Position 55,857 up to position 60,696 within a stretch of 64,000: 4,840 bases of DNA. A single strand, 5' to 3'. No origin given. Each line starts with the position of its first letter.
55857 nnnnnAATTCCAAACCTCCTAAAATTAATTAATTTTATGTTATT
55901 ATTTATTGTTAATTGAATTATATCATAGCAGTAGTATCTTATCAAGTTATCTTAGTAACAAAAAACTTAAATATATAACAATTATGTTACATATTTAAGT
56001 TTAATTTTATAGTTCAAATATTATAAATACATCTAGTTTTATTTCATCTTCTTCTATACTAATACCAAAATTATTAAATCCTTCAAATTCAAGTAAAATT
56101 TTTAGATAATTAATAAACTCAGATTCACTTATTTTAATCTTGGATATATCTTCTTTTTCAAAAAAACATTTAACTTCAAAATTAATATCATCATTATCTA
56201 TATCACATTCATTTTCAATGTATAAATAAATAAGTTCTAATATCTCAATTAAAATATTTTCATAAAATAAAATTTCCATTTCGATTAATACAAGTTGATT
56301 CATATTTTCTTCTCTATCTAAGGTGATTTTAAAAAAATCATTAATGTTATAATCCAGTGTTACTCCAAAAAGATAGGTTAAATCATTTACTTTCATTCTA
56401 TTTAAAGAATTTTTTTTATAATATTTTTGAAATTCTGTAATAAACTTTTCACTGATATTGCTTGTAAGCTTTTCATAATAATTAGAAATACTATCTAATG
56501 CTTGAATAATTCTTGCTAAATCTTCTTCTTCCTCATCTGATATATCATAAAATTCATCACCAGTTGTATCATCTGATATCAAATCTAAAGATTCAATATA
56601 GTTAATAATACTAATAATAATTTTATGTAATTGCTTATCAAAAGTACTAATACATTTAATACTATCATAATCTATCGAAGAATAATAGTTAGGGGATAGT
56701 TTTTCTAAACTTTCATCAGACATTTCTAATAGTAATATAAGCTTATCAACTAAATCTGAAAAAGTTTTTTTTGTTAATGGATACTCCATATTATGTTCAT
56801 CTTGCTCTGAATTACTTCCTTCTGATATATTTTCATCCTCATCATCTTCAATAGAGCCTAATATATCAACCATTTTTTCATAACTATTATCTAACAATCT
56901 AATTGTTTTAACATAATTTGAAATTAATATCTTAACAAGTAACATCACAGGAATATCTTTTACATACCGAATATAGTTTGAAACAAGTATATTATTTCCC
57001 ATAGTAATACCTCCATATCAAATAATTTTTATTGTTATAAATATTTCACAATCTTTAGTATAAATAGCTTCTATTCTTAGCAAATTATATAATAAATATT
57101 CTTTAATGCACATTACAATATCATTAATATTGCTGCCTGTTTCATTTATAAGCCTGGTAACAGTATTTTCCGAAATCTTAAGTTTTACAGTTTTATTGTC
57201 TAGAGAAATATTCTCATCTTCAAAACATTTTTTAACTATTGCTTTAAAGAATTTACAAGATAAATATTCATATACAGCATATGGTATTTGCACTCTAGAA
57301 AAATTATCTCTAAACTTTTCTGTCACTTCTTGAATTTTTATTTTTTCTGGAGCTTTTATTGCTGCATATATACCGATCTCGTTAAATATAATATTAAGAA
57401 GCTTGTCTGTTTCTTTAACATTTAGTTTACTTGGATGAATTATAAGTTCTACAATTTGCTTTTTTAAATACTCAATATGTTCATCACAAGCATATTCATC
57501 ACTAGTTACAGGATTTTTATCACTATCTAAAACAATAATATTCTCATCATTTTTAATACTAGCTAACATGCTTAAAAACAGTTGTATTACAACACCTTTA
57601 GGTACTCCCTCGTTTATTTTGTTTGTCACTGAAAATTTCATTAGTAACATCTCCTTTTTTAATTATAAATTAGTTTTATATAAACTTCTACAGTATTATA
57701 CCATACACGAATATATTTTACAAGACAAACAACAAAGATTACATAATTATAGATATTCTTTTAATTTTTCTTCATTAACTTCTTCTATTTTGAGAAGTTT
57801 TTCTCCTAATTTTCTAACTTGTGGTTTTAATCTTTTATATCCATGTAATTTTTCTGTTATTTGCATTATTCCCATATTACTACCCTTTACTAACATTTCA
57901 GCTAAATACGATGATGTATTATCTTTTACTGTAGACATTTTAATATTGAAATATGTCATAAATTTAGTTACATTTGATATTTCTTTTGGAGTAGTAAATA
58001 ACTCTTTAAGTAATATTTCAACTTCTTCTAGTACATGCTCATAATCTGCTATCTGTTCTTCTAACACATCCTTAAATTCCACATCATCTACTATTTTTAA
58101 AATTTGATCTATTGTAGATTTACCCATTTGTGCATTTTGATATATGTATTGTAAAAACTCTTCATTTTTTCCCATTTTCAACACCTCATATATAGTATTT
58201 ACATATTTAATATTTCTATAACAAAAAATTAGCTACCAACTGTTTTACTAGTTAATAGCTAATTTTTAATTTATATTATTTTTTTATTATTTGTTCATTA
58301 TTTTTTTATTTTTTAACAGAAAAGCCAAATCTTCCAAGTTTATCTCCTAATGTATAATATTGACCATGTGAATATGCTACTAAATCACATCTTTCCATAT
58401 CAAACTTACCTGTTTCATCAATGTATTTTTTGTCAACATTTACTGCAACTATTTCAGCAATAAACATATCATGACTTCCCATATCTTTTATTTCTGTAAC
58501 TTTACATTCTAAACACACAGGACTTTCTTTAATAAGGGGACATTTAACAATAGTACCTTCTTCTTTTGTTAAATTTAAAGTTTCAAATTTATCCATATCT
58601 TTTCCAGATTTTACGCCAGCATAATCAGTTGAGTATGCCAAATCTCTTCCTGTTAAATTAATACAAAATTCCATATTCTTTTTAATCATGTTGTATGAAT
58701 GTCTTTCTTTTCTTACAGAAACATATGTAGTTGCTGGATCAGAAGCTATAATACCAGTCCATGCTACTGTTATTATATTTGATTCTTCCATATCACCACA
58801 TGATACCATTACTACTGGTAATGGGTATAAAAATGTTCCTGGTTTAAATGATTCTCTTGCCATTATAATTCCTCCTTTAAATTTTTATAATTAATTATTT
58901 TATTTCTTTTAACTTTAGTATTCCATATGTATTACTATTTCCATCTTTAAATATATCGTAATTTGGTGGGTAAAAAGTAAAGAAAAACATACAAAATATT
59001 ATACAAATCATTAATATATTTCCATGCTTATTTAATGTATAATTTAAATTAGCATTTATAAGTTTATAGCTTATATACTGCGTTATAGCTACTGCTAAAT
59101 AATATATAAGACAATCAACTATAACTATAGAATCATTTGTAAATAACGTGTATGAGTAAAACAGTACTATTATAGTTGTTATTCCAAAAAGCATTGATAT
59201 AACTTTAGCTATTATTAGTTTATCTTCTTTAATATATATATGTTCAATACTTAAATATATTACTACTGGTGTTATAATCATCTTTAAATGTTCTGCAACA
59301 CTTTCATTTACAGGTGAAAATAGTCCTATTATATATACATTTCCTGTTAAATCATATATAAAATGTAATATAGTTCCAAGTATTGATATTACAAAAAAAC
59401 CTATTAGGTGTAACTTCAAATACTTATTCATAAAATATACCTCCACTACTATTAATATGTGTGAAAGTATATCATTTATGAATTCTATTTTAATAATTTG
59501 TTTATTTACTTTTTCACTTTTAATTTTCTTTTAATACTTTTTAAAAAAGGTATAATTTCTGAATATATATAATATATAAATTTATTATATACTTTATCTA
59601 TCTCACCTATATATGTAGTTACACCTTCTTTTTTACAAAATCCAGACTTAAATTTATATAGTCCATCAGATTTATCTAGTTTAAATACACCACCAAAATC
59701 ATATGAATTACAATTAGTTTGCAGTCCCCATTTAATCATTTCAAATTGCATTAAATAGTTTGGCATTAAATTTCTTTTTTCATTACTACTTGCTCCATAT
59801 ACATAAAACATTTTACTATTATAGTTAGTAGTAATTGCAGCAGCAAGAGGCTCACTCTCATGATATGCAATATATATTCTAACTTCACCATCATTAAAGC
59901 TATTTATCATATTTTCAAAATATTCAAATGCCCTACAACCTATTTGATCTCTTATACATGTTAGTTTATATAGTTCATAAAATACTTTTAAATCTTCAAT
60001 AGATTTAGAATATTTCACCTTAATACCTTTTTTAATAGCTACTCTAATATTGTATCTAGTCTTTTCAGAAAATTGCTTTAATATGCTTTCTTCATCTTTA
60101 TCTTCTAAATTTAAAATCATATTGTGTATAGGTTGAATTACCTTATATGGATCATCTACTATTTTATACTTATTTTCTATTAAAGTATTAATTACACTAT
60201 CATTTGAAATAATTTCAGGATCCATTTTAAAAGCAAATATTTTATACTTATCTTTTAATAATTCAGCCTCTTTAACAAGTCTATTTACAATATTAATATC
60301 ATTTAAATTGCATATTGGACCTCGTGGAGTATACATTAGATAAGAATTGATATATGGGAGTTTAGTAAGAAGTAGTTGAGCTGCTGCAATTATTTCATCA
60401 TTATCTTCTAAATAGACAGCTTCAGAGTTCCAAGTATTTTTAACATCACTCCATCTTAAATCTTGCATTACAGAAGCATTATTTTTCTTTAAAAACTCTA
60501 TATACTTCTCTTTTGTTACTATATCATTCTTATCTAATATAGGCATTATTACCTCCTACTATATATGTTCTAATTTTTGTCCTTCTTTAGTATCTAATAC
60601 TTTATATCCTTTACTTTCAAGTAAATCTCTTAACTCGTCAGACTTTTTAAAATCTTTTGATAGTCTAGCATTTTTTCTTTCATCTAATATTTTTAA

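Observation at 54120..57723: Four-gene tandem array of acidic paralogs with a shared C-terminal F-x-G-F motif and no recognisable family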

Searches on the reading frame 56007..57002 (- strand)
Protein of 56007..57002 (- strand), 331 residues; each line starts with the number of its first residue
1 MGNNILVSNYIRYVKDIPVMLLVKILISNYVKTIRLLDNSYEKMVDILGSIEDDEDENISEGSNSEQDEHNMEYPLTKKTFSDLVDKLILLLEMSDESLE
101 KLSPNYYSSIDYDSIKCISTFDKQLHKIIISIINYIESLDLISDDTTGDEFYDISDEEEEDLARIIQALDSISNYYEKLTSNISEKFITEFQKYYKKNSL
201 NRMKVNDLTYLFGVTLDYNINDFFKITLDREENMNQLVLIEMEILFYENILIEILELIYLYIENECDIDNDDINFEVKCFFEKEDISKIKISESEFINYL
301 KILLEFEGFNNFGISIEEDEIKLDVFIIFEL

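Call 3: search_protein_families(library=pfam, proteins=[window:56007-57002:-], max_evalue=1)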
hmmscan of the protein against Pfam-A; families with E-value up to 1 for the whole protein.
window:56007-57002:- (331 aa): 0 families

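Call 4: search_protein_families(library=ncbifam, proteins=[window:56007-57002:-], max_evalue=1)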
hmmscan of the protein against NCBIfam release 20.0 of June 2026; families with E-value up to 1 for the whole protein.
window:56007-57002:- (331 aa): 0 families

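Call 5: search_protein_families(library=phrogs, proteins=[window:56007-57002:-], max_evalue=1)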
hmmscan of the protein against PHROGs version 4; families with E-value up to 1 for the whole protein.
window:56007-57002:- (331 aa): 1 family
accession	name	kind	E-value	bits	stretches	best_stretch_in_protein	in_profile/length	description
phrog_20621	-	unknown function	0.68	11.3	1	98-133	23-58/68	-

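Call 8: find_homologous_proteins(query=window:56007-57002:-, max_evalue=0.01)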
Query window:56007-57002:- (331 aa): 1 proteins with E <= 0.01 among 2614 candidates.
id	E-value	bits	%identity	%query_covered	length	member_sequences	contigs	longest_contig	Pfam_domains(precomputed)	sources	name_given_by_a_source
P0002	2.0e-199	680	100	100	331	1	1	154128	-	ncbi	-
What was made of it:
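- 56007..57002 (-): P2: 331-aa very acidic orphan protein (net -43, pI 4.15) and second gene of operon 1. It starts 15 nt after P1 and has its own GGAGG. The database search returned only itself (call 8).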

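Call 36: search_protein_families(library=padloc, proteins=[window:56007-57002:-], max_evalue=1)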
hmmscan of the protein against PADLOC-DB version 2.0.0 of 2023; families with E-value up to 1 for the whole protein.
window:56007-57002:- (331 aa): 3 families
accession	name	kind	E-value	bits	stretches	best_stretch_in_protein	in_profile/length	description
PDLC05043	PDC-S57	-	0.00038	18.1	1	121-207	57-146/221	-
PDLC02781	SspC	-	0.00055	15.8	1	163-233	943-1013/1104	SspC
PDLC03841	LeoBC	-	0.096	9.8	1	24-206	293-449/601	-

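Call 53: search_dna_similar(query=window:56007-57002:-, collection=phages, mode=protein, max_evalue=0.1, max_rows=8)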
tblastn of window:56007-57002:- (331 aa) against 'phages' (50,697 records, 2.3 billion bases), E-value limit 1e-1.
No match.

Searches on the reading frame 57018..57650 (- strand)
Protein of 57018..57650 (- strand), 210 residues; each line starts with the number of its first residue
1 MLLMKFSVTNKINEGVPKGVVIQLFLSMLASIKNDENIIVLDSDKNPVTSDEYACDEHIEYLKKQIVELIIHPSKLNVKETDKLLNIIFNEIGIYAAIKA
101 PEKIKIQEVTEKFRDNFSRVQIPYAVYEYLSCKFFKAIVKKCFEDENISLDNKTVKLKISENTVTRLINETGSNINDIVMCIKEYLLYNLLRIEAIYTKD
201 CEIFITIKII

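Call 3: search_protein_families(library=pfam, proteins=[window:57018-57650:-], max_evalue=1)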
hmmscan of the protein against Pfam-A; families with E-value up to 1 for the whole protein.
window:57018-57650:- (210 aa): 3 families
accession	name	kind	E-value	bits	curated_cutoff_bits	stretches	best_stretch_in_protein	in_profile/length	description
PF10862.14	FcoT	-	0.067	13.2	27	1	85-151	55-121/156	FcoT-like thioesterase domain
PF01166.23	TSC22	-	0.13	12.8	30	1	53-77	10-34/57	TSC-22/dip/bun family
PF20766.2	DUF447_C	-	0.18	12.3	24.8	0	66-95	7-36/53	Protein of unknown function (DUF447)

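Call 4: search_protein_families(library=ncbifam, proteins=[window:57018-57650:-], max_evalue=1)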
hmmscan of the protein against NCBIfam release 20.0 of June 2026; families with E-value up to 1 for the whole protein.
window:57018-57650:- (210 aa): 0 families

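Call 5: search_protein_families(library=phrogs, proteins=[window:57018-57650:-], max_evalue=1)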
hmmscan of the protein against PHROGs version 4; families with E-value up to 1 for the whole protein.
window:57018-57650:- (210 aa): 1 family
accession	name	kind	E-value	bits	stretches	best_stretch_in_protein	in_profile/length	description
phrog_11407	-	unknown function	0.0016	19.3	1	26-76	26-76/121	-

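Call 27: find_homologous_proteins(query=window:57018-57641:-, max_evalue=0.1)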
Query window:57018-57641:- (207 aa): 1 proteins with E <= 0.1 among 222 candidates.
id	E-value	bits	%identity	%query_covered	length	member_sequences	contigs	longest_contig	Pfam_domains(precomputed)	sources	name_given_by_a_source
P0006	1.0e-125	435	100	100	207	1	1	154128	-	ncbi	-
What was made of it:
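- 57018..57641 (-): P1: 207-aa near-neutral orphan protein (pI 5.8) and first gene of operon 1. It is not a detectable paralog of P2-P4. The 207-aa product is in the NCBI-derived collection, and the search returned only itself (call 27).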

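Call 36: search_protein_families(library=padloc, proteins=[window:57018-57641:-], max_evalue=1)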
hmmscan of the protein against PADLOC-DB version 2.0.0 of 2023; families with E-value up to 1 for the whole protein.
window:57018-57641:- (207 aa): 1 family
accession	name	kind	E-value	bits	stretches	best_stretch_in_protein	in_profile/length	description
PDLC02338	AbiLii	-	0.0062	14.9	1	26-183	19-120/125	AbiLii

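Call 38: search_solved_structures(query=window:57018-57641:-, max_evalue=10)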
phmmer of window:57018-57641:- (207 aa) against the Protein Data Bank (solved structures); distinct sequences matched with E-value up to 10: 0.

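Call 54: search_dna_similar(query=window:57018-57641:-, collection=phages, mode=protein, max_evalue=0.1, max_rows=8)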
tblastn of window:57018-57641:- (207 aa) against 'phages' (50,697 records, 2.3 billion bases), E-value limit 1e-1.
No match.
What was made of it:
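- tblastn of P1 and P2 finds no match in 50,697 phage records (calls 53, 54).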

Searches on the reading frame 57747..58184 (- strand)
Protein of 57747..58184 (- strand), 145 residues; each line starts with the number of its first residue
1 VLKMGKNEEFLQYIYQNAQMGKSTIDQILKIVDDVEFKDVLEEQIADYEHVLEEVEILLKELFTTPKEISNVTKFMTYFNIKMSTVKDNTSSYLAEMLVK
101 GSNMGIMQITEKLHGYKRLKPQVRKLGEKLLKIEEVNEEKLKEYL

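Call 3: search_protein_families(library=pfam, proteins=[window:57747-58184:-], max_evalue=1)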
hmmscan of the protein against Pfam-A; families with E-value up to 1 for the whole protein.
window:57747-58184:- (145 aa): 4 families
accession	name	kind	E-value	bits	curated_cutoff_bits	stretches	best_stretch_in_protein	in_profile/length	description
PF09537.16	DUF2383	-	5.7e-05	23.7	30.8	1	11-111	6-107/111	Domain of unknown function (DUF2383)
PF09182.16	PuR_N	-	0.033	14.6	24.6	0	58-89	9-40/70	Bacterial purine repressor, N-terminal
PF18385.6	Tiam_CC_Ex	-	0.19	12.5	25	1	22-57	10-45/98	T-lymphoma invasion and metastasis CC-Ex domain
PF21523.3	ParM_N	-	0.19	12.2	27.4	1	68-140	25-96/159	Plasmid segregation protein ParM, C-terminal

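Call 4: search_protein_families(library=ncbifam, proteins=[window:57747-58184:-], max_evalue=1)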
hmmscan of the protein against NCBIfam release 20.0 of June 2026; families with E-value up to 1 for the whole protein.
window:57747-58184:- (145 aa): 0 families

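Call 5: search_protein_families(library=phrogs, proteins=[window:57747-58184:-], max_evalue=1)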
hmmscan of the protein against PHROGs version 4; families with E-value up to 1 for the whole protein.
window:57747-58184:- (145 aa): 2 families
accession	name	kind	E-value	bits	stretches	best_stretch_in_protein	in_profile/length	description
phrog_35906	-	unknown function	0.089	14.1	1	65-138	22-95/125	-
phrog_18502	-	unknown function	0.17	13.3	1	41-99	31-89/118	-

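Call 36: search_protein_families(library=padloc, proteins=[window:57747-58184:-], max_evalue=1)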
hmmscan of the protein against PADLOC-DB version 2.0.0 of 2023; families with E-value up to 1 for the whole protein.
window:57747-58184:- (145 aa): 0 families

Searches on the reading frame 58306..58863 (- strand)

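Call 3: search_protein_families(library=pfam, proteins=[window:58306-58863:-], max_evalue=1)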
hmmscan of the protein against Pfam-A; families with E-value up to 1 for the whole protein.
window:58306-58863:- (185 aa): 1 family
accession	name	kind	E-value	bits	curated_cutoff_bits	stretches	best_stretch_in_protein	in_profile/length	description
PF01613.24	Flavin_Reduct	-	2e-27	96.7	27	1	13-171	4-151/153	Flavin reductase like domain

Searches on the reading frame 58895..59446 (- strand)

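Call 70: search_protein_families(library=pfam, proteins=[window:58895-59446:-], max_evalue=0.001)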
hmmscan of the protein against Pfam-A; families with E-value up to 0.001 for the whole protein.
window:58895-59446:- (183 aa): 1 family
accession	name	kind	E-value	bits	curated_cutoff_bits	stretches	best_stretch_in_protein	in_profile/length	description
PF20122.4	DUF6512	-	7.9e-30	104.6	26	1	2-176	2-181/181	Family of unknown function (DUF6512)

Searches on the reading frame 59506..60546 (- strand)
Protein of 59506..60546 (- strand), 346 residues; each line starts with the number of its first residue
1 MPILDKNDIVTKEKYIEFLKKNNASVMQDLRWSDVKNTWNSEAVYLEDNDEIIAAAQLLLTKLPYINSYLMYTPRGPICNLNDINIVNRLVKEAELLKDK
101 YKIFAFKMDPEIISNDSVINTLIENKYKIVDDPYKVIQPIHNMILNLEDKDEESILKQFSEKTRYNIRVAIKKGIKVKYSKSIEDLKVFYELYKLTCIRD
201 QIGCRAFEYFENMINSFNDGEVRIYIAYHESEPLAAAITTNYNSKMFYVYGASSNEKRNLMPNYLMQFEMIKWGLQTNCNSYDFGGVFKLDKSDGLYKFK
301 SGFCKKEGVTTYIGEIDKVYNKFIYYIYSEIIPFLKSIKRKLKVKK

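Call 70: search_protein_families(library=pfam, proteins=[window:59506-60546:-], max_evalue=0.001)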
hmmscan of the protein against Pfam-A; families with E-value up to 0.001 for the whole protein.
window:59506-60546:- (346 aa): 2 families
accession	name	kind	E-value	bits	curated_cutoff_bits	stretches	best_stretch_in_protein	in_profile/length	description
PF02388.22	FemAB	-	1e-46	160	24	2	11-228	2-237/406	FemAB family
PF13480.13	Acetyltransf_6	-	1.6e-11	45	22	1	162-298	2-140/143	Acetyltransferase (GNAT) domain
